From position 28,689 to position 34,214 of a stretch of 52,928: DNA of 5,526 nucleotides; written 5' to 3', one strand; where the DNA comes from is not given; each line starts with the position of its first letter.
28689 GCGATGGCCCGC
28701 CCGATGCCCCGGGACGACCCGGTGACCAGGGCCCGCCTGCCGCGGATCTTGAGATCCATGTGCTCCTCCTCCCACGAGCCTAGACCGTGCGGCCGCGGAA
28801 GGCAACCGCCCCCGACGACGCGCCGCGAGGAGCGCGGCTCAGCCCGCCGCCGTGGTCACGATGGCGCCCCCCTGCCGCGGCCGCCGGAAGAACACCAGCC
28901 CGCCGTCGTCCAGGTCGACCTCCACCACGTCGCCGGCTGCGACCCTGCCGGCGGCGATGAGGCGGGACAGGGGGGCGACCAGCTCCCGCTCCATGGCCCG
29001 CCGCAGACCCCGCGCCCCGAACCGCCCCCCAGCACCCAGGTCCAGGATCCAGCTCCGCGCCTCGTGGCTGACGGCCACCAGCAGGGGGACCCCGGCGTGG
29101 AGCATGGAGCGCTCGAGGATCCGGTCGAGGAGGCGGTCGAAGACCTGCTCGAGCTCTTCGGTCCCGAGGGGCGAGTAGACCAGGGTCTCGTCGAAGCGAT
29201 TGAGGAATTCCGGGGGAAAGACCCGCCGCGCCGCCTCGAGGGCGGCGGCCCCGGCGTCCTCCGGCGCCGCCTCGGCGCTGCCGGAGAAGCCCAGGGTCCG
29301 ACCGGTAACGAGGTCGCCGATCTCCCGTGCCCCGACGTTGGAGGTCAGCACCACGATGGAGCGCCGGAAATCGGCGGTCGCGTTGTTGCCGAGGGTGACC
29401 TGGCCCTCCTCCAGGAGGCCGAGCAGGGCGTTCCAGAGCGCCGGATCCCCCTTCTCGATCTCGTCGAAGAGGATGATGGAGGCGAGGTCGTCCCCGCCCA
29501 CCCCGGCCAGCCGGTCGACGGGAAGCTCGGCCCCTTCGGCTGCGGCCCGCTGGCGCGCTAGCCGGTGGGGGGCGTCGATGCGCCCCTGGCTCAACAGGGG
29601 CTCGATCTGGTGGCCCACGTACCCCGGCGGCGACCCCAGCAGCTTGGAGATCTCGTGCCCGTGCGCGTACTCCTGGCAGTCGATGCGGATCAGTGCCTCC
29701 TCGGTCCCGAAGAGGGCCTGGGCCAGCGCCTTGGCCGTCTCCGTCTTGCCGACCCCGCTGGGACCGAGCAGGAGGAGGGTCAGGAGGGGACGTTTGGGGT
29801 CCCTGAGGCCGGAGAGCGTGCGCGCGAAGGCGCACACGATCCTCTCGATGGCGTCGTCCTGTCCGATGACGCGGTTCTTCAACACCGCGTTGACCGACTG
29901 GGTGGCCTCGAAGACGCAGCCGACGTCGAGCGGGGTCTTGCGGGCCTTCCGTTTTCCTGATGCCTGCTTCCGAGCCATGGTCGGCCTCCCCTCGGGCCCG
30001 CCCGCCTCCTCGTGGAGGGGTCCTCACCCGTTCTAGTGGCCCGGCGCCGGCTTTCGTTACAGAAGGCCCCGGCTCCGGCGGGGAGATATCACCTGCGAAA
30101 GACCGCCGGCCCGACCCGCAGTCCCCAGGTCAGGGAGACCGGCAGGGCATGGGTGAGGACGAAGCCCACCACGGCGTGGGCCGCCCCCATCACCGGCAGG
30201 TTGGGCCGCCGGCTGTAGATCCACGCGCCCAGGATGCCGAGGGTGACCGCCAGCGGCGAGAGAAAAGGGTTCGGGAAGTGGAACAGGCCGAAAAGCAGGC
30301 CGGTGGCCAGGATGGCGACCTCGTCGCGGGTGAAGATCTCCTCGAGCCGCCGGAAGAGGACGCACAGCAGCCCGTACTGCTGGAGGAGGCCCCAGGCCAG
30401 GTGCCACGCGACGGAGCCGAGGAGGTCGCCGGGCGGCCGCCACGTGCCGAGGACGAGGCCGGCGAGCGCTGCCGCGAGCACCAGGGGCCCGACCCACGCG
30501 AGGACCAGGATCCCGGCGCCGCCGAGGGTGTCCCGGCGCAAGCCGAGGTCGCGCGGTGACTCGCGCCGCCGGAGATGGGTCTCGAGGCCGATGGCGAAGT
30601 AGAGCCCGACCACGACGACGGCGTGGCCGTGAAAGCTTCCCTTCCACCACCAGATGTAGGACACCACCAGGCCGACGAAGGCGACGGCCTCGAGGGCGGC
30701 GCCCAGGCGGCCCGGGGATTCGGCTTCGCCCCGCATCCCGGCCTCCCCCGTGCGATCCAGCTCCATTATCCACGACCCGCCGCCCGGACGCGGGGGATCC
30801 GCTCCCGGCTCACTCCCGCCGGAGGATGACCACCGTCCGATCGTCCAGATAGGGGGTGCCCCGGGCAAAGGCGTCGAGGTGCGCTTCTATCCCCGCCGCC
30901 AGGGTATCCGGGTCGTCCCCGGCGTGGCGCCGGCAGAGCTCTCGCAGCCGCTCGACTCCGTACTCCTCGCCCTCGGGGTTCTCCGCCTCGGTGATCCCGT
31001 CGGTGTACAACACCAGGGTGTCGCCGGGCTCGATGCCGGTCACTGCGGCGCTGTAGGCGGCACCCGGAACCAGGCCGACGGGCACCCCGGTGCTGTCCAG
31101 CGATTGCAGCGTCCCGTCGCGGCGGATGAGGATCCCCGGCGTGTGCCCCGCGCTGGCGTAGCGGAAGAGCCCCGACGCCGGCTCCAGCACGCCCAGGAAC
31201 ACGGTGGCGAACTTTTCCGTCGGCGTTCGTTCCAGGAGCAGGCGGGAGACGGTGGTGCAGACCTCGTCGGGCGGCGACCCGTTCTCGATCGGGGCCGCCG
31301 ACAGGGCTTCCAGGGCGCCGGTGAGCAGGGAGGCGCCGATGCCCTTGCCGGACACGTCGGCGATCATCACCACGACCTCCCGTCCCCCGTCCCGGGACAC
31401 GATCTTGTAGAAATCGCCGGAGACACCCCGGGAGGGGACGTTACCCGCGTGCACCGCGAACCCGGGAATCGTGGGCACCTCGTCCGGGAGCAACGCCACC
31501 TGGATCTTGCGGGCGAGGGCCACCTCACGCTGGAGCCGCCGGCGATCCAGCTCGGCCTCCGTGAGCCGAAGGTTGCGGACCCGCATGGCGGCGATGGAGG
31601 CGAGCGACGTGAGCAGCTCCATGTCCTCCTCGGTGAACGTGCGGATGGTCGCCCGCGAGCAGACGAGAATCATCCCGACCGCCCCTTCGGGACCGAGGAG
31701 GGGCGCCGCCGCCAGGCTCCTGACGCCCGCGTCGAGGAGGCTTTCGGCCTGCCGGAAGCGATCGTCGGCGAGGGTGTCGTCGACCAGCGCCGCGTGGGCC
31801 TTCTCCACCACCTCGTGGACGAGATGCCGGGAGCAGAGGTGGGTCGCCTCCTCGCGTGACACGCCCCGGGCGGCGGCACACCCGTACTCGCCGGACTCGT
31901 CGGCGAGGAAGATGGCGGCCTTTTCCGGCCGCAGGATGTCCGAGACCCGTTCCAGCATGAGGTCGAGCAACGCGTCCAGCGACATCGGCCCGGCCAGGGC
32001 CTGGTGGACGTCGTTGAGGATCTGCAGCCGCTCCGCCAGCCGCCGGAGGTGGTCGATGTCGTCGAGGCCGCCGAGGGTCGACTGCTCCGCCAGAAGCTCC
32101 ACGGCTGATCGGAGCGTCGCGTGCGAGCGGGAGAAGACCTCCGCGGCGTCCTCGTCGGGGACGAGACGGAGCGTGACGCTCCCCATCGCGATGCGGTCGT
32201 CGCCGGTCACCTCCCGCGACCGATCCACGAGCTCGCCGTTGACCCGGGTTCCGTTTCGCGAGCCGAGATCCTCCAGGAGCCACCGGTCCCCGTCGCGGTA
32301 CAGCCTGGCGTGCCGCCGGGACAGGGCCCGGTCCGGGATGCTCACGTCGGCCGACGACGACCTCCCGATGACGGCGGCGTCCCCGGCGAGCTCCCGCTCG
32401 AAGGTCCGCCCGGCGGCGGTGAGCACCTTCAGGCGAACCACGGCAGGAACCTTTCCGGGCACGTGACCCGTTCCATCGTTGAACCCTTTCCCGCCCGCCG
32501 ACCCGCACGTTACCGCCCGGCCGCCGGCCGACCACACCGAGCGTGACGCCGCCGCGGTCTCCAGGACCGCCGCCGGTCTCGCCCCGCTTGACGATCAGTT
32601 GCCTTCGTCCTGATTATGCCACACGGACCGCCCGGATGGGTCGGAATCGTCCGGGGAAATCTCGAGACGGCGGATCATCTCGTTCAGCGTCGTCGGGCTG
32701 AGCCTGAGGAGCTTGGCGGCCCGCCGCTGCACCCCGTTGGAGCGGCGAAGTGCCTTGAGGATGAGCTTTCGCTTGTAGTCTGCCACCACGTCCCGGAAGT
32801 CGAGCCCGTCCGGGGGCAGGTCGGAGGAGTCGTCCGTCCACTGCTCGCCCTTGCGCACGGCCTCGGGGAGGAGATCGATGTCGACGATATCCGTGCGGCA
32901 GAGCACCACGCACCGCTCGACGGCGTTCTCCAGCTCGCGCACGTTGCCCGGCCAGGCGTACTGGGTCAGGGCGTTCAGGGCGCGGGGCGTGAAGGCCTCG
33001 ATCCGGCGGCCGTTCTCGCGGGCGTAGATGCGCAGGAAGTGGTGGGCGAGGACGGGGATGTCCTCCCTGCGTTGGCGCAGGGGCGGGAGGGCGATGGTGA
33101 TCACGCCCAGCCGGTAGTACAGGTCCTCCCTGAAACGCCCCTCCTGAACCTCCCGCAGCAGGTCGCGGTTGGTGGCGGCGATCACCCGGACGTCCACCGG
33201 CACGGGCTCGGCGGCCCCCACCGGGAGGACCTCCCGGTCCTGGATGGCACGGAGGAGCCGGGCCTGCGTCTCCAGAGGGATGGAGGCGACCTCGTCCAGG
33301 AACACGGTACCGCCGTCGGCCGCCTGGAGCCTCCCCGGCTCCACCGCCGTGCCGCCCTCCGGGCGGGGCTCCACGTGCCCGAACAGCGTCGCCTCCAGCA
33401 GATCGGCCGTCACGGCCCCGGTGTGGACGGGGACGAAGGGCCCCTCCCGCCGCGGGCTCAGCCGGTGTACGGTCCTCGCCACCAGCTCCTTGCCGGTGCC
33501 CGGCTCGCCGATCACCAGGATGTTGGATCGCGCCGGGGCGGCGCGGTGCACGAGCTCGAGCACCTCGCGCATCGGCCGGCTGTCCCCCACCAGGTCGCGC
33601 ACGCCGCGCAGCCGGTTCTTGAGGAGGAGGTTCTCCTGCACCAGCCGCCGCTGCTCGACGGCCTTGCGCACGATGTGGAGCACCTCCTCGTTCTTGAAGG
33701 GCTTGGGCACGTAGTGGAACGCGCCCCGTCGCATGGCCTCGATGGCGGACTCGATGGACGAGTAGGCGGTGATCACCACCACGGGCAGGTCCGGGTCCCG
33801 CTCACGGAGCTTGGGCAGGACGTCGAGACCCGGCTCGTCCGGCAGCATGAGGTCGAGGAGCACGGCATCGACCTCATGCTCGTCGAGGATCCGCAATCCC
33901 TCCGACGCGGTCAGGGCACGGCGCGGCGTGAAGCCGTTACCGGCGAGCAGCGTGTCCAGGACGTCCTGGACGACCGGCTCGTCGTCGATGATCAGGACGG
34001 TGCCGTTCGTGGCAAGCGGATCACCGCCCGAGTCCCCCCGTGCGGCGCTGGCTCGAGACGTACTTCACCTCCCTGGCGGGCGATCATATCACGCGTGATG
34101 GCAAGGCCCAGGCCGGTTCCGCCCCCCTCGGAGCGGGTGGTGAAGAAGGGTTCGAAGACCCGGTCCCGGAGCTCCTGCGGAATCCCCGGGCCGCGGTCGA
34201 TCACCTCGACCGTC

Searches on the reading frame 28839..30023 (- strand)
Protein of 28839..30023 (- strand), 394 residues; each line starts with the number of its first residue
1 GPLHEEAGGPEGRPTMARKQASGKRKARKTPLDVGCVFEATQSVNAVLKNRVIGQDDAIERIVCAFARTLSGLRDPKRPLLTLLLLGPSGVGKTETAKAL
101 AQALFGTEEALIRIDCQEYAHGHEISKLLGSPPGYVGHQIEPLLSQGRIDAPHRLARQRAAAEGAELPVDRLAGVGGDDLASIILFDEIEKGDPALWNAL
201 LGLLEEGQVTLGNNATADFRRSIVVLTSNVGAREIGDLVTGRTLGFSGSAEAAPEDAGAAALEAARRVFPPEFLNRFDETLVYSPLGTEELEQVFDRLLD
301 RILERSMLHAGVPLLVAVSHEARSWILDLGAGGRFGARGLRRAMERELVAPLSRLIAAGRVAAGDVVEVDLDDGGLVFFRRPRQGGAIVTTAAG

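Call 70: search_protein_families(library=pfam, proteins=[window:28839-30023:-], max_evalue=0.00001)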
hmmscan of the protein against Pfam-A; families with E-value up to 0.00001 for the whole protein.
window:28839-30023:- (394 aa): 6 families
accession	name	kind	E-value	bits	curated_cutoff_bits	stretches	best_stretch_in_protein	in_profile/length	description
PF07724.20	AAA_2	-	1.7e-34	119.7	27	2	181-279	76-165/166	AAA domain (Cdc48 subfamily)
PF10431.15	ClpB_D2-small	-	2.5e-12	47.1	21.9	1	286-369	1-81/81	C-terminal, D2-small domain, of ClpB protein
PF07728.20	AAA_5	-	2.4e-08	34.5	22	0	83-105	2-24/139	AAA domain (dynein-related subfamily)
PF13191.12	AAA_16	-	2.8e-06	28.4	32.6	1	52-208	2-160/167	AAA ATPase domain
PF00158.32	Sigma54_activat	-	5.5e-06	26.6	20.2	0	81-132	23-74/168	Sigma-54 interaction domain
PF00004.35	AAA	-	8.1e-06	26.8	21.2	0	83-207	1-95/131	ATPase family associated with various cellular activities (AAA)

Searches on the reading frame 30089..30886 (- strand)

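Call 70: search_protein_families(library=pfam, proteins=[window:30089-30886:-], max_evalue=0.00001)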
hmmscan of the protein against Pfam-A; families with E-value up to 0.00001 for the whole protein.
window:30089-30886:- (265 aa): 1 family
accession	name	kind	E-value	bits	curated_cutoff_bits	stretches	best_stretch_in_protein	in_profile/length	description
PF02517.21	Rce1-like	-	4e-10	40.3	22.4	1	176-241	26-91/93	Type II CAAX prenyl endopeptidase Rce1-like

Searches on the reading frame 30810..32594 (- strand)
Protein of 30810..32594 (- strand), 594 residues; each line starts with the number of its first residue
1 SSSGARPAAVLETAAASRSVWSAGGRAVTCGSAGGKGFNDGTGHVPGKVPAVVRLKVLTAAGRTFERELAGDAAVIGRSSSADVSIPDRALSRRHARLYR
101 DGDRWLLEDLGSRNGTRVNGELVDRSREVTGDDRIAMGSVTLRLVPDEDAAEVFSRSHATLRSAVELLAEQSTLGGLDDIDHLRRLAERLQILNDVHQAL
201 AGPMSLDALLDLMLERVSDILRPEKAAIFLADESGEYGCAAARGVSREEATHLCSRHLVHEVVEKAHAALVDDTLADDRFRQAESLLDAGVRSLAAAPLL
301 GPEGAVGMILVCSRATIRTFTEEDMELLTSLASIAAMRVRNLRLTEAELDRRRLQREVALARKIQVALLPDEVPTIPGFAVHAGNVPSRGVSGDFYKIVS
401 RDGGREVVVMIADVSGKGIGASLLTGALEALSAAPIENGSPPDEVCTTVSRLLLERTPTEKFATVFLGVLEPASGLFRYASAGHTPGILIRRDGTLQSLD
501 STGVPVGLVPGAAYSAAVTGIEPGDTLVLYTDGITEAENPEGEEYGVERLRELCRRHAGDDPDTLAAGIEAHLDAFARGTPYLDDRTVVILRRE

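Call 70: search_protein_families(library=pfam, proteins=[window:30810-32594:-], max_evalue=0.00001)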
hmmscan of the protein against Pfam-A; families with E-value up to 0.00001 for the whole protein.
window:30810-32594:- (594 aa): 6 families
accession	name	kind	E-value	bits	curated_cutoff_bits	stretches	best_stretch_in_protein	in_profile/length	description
PF07228.17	SpoIIE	-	3.2e-46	158.1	25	1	405-593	3-191/192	Stage II sporulation protein E (SpoIIE)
PF00498.31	FHA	-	6.6e-18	65.3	20.7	1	75-138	2-67/67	FHA domain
PF16697.10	Yop-YscD_cpl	-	9.4e-18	64.7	33.2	1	60-147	5-93/94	Inner membrane component of T3SS, cytoplasmic domain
PF13185.12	GAF_2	-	7.3e-15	55.8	28.6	1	204-337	2-133/136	GAF domain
PF01590.32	GAF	-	1e-13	52.4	22.4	1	206-338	2-132/133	GAF domain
PF13492.12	GAF_3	-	3.7e-08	34.3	27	1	205-341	1-129/129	GAF domain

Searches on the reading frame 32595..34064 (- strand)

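Call 70: search_protein_families(library=pfam, proteins=[window:32595-34064:-], max_evalue=0.00001)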
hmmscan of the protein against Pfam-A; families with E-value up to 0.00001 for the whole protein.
window:32595-34064:- (489 aa): 7 families
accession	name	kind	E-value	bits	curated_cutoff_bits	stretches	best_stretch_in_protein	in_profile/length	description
PF00158.32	Sigma54_activat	-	8.4e-56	188.7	20.2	1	158-324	1-167/168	Sigma-54 interaction domain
PF25601.1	AAA_lid_14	-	5e-29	100.4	27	1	330-411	1-82/87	AAA+ ATPase lid domain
PF00072.30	Response_reg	-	2.8e-26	92.3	30.2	1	23-132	1-110/111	Response regulator receiver domain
PF14532.12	Sigma54_activ_2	-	3e-17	63.6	25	1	159-329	1-138/138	Sigma-54 interaction domain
PF07728.20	AAA_5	-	3e-13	50.4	22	1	181-302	1-125/139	AAA domain (dynein-related subfamily)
PF02954.25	HTH_8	-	4.3e-07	30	22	1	432-461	7-36/42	Bacterial regulatory protein, Fis family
PF01078.27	Mg_chelatase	-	8e-07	29.1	20.3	0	173-205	16-48/207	Magnesium chelatase, subunit ChlI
